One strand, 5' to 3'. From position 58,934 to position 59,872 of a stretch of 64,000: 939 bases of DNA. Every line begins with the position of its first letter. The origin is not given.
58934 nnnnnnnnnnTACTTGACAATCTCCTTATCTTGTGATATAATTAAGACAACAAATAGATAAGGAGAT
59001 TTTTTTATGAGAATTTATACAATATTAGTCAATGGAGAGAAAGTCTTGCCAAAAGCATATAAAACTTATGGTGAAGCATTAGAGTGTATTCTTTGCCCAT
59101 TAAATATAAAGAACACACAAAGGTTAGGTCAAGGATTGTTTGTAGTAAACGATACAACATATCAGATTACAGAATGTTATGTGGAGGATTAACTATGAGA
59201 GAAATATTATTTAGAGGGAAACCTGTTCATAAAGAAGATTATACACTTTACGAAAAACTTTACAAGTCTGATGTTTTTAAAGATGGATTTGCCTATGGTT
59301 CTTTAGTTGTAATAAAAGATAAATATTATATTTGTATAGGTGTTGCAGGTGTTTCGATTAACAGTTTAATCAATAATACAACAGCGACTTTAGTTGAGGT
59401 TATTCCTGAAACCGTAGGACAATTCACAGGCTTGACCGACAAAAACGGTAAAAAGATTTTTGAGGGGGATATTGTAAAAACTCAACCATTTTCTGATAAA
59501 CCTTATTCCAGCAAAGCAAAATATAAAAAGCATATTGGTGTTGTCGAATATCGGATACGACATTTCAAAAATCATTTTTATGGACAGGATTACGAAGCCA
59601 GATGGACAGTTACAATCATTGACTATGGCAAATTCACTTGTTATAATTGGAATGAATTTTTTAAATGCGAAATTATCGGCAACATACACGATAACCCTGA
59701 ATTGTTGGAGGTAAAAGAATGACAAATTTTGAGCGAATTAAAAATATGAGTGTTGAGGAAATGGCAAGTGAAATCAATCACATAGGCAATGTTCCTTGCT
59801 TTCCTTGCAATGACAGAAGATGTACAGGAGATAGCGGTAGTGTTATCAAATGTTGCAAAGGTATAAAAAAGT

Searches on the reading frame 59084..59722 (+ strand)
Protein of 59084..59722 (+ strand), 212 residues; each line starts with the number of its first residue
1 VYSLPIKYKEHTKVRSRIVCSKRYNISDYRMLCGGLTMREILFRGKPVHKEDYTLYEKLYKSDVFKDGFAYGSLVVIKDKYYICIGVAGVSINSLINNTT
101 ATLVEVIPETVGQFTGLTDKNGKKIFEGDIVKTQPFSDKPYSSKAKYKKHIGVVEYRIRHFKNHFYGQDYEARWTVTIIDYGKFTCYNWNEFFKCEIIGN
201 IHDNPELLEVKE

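Call 53: search_protein_families(library=pfam, proteins=[window:59084-59722:+], max_evalue=0.01)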
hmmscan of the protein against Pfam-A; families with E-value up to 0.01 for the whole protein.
window:59084-59722:+ (212 aa): 1 family
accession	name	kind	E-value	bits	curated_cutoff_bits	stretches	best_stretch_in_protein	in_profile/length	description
PF09643.15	YopX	-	5.1e-19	69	22.4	1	105-209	44-128/128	YopX protein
